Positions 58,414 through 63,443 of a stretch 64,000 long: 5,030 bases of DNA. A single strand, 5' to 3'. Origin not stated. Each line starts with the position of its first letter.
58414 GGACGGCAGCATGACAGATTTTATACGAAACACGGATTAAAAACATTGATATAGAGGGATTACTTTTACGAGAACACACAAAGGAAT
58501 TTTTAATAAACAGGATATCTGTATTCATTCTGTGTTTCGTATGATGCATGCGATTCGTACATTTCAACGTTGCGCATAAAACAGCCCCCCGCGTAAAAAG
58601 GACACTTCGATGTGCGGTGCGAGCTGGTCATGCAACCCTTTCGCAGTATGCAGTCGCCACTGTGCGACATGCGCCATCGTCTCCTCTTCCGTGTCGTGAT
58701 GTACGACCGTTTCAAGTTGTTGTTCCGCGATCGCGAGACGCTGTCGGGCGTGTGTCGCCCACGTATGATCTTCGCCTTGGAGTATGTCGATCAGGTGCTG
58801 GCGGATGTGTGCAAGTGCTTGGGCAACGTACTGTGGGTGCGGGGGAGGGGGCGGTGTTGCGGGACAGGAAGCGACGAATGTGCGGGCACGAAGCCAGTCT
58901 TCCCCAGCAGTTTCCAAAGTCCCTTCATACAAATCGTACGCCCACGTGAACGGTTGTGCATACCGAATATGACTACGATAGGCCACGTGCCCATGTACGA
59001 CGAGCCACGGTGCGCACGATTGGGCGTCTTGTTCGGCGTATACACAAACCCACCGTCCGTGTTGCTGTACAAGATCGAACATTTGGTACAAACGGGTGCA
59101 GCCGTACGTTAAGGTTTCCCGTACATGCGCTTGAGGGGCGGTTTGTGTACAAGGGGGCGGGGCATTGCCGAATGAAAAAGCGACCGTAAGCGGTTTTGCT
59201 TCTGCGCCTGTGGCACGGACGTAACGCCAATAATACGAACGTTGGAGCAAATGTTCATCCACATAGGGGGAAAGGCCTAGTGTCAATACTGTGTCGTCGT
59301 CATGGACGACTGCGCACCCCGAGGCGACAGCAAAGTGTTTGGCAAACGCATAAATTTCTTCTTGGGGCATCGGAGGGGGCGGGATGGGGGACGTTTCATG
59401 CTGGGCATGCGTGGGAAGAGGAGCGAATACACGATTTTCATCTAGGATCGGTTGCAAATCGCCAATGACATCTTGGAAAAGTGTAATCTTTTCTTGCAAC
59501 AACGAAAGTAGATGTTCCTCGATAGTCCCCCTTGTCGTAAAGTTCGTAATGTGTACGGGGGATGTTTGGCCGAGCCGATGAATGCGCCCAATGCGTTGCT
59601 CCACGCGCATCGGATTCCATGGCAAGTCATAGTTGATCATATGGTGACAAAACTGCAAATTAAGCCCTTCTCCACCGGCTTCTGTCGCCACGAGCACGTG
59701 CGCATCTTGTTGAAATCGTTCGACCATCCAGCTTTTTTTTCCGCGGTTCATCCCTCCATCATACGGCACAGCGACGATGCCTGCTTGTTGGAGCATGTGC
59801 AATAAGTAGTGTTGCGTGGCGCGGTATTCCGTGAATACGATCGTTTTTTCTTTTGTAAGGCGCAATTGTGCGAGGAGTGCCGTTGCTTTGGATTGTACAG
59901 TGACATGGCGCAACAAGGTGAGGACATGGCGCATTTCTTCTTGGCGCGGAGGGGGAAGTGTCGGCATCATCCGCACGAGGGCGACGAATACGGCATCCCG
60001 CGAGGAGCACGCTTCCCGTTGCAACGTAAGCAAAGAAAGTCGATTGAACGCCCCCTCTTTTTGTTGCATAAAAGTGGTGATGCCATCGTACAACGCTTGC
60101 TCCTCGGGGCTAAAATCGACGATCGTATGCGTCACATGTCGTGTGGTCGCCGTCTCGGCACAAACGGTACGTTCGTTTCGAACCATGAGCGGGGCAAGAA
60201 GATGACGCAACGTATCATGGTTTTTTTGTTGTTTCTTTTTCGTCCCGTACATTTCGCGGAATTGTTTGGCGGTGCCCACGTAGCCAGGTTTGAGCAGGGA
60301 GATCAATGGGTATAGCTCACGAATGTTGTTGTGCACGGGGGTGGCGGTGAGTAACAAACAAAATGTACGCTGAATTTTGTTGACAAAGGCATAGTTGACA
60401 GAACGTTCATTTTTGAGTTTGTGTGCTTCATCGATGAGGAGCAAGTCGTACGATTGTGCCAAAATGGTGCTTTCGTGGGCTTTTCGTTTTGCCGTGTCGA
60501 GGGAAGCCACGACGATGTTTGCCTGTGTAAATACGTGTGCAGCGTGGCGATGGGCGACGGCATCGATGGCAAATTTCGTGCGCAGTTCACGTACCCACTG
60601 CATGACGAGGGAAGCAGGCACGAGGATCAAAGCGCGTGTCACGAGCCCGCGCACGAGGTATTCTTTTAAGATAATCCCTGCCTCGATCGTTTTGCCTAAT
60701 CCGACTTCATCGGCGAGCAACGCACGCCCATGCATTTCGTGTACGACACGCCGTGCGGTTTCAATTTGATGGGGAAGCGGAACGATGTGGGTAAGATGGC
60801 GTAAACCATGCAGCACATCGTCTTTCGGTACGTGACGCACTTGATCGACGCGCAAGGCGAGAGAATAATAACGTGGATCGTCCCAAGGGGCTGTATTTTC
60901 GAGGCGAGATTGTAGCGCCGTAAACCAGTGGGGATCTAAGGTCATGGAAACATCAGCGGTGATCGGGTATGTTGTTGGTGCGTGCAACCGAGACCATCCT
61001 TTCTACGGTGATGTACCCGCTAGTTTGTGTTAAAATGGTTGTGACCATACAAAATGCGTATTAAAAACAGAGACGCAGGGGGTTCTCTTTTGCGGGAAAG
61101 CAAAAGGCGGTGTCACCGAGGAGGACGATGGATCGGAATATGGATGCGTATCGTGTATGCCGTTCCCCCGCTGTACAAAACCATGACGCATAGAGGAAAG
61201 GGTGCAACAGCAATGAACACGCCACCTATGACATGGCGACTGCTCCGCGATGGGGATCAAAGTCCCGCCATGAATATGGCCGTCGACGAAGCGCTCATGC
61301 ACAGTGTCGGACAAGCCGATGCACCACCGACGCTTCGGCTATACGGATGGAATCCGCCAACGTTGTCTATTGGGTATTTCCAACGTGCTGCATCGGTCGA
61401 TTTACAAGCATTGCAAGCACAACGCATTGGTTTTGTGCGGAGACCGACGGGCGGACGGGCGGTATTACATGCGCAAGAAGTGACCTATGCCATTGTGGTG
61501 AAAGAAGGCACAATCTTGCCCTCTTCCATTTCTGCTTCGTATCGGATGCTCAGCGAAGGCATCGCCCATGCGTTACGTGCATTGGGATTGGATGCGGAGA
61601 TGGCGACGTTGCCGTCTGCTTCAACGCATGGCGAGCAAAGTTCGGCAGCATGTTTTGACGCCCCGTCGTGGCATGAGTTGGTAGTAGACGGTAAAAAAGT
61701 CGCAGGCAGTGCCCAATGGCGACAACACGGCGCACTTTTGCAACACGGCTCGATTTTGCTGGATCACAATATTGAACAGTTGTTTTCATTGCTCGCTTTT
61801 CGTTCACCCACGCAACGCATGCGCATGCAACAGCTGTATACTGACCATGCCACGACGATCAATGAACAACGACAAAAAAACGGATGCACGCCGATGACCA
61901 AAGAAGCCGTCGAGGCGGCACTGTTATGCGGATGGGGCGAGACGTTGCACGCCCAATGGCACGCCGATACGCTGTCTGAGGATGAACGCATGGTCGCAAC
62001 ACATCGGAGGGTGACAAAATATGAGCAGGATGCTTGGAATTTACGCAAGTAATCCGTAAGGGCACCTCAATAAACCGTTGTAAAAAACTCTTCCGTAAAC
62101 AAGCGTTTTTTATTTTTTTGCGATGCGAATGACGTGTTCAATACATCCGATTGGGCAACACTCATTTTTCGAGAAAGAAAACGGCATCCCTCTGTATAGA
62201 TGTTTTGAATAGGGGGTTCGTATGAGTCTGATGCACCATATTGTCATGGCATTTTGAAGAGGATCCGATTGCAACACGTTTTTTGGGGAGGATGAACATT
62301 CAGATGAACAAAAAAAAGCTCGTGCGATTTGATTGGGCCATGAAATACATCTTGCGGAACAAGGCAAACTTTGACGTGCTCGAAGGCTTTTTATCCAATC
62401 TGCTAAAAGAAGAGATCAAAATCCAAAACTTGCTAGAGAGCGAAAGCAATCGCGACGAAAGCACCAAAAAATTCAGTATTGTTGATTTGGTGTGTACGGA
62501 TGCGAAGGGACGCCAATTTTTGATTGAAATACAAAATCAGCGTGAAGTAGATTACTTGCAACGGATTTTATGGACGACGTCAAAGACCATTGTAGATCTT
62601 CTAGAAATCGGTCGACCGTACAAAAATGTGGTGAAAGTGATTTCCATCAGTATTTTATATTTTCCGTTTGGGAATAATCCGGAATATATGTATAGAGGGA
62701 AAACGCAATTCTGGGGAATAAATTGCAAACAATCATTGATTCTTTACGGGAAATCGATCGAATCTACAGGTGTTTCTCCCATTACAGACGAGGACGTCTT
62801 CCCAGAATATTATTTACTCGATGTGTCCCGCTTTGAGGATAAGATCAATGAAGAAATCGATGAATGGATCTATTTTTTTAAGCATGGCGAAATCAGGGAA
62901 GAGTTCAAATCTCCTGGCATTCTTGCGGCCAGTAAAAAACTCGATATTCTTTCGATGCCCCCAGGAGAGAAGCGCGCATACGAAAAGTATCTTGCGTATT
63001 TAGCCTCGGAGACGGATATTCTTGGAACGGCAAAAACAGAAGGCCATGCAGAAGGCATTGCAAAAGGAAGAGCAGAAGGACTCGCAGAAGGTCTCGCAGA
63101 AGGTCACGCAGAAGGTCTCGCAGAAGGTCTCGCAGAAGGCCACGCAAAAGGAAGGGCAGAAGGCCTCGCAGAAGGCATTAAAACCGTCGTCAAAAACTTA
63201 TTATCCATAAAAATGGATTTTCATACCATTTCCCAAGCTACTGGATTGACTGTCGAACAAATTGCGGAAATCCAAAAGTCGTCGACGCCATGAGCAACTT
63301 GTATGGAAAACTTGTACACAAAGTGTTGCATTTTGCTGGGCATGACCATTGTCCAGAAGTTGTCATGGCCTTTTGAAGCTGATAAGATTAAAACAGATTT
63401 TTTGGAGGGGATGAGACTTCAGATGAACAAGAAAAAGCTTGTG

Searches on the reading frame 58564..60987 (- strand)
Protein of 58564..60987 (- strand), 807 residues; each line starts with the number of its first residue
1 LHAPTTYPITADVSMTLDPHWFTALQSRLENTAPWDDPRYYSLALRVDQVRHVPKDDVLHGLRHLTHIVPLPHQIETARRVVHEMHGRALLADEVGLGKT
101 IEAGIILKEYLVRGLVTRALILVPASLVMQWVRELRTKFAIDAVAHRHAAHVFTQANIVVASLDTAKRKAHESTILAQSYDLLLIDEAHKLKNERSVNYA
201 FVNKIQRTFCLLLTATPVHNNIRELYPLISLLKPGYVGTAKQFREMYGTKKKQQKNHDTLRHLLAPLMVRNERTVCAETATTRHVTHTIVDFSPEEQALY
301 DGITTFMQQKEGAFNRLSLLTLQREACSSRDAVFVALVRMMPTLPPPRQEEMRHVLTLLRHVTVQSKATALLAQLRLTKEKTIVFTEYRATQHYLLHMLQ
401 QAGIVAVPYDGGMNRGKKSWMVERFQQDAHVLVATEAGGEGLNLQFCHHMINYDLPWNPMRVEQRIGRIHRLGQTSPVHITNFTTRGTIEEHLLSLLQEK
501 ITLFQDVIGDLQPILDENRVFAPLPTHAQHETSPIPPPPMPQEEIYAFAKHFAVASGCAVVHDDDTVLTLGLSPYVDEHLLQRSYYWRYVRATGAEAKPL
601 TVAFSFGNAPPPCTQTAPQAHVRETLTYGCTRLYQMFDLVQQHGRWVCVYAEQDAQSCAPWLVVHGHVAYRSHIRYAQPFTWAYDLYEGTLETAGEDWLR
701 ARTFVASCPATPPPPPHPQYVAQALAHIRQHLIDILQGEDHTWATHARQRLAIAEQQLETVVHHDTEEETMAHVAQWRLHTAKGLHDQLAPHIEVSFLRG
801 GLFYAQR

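Call 46: search_protein_families(library=pfam, proteins=[window:58564-60987:-], max_evalue=0.01)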
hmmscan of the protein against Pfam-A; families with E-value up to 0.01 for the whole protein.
window:58564-60987:- (807 aa): 4 families
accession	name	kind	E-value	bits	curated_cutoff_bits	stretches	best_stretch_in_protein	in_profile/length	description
PF00176.29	SNF2-rel_dom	-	7e-34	117.7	24.9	1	74-310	2-256/290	SNF2-related domain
PF11079.13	YqhG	-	1.1e-28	100.4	25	1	540-804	1-257/258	Bacterial protein YqhG of unknown function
PF00271.37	Helicase_C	-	5.1e-24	85.1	23.5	1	371-473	6-110/110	Helicase conserved C-terminal domain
PF04851.21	ResIII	-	2.5e-13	50.7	22.5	1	69-218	3-163/164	Type III restriction enzyme, res subunit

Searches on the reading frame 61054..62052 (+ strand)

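Call 46: search_protein_families(library=pfam, proteins=[window:61054-62052:+], max_evalue=0.01)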
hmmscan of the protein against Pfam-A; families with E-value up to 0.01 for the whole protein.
window:61054-62052:+ (332 aa): 2 families
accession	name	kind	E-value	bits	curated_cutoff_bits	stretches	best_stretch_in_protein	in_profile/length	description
PF21948.1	LplA-B_cat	-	2.5e-39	135.8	27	1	71-289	2-198/200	Lipoyl protein ligase A/B catalytic domain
PF03099.24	BPL_LplA_LipB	-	1.8e-19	70.4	21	1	114-239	15-133/133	Biotin/lipoate A/B protein ligase family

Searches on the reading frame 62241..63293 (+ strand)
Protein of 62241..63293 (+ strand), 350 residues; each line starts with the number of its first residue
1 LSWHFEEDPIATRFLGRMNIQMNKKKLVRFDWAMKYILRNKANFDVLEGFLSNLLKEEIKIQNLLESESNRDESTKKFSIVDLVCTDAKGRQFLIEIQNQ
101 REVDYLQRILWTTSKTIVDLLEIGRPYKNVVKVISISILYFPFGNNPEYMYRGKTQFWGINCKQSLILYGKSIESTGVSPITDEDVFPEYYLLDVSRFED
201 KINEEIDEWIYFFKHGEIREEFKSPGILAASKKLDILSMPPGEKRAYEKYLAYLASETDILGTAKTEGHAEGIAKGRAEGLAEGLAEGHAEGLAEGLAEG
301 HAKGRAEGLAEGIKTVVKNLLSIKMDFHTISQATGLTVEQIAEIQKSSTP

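Call 46: search_protein_families(library=pfam, proteins=[window:62241-63293:+], max_evalue=0.01)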
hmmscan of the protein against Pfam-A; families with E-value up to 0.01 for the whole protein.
window:62241-63293:+ (350 aa): 2 families
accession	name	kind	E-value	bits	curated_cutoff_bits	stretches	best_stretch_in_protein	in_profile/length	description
PF12784.13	PDDEXK_2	-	9.1e-24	84.9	27.4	1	30-150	3-125/229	PD-(D/E)XK nuclease family transposase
PF09811.14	Yae1_N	-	4.1e-05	23.6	27.5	0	268-288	1-21/39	Essential protein Yae1, N terminal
